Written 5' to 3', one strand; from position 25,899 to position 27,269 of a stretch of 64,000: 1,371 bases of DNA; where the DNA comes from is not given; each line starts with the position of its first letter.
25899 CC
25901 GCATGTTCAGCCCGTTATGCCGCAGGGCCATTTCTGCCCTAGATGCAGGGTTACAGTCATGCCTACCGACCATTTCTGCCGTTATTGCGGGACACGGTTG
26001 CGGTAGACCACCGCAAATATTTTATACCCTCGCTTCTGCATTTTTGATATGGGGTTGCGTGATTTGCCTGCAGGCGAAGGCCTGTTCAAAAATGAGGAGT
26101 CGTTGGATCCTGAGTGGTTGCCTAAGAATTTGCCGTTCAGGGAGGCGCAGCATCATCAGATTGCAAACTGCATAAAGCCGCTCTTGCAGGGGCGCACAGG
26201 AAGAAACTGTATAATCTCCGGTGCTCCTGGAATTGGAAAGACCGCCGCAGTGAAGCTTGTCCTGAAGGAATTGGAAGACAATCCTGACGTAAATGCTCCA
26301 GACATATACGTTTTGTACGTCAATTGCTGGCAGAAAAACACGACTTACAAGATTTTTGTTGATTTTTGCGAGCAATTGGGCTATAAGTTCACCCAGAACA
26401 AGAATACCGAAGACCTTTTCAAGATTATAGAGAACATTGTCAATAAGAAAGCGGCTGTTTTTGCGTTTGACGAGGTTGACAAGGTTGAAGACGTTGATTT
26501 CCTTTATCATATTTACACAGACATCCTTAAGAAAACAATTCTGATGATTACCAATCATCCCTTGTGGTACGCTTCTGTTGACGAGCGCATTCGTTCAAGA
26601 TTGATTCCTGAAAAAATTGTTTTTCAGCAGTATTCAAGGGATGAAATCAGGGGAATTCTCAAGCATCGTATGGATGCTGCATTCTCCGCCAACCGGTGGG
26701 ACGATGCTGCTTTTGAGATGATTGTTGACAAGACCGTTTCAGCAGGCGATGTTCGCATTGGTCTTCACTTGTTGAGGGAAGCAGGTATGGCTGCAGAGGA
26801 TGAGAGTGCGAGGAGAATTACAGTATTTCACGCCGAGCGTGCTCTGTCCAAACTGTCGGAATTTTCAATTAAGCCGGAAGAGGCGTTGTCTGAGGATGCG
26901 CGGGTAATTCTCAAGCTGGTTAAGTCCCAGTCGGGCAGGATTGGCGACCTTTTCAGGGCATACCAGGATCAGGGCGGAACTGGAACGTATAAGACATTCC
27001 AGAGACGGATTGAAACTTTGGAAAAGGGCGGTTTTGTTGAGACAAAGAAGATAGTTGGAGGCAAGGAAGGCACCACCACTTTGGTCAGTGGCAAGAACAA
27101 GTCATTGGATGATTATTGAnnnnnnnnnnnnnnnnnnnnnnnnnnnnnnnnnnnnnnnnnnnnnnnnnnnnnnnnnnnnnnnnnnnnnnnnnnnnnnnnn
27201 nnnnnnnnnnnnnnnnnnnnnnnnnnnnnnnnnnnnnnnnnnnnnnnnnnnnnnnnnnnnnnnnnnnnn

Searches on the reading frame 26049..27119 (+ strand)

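Call 24: search_protein_families(library=pfam, proteins=[window:26049-27119:+])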
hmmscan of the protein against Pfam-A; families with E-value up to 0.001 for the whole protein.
window:26049-27119:+ (356 aa): 9 families
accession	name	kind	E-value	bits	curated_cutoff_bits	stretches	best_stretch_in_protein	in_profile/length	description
PF13401.12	AAA_22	-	4.9e-12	46.7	27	1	50-164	4-119/130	AAA domain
PF22703.2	Cdc6_lid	-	2.6e-11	43.7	27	1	202-265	2-66/68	Cdc6 AAA+ ATPase-type lid domain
PF13191.12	AAA_16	-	3.7e-10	41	32.6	1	28-109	2-85/167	AAA ATPase domain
PF05621.17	TniB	-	1.1e-05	25.4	22.4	1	49-147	34-132/189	Bacterial TniB protein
PF00004.35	AAA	-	1.3e-05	26.1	21.2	1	55-182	2-119/131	ATPase family associated with various cellular activities (AAA)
PF20720.3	nSTAND3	-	2.6e-05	24.4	27.2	1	52-136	18-104/155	Novel STAND NTPase 3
PF05729.18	NACHT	-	0.00013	22.3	26.7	1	53-166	2-125/167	NACHT domain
PF00931.28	NB-ARC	-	0.00017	21.4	23.5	1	42-168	9-134/248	NB-ARC domain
PF13173.12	AAA_14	-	0.00049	20.5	27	0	52-151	3-79/129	AAA domain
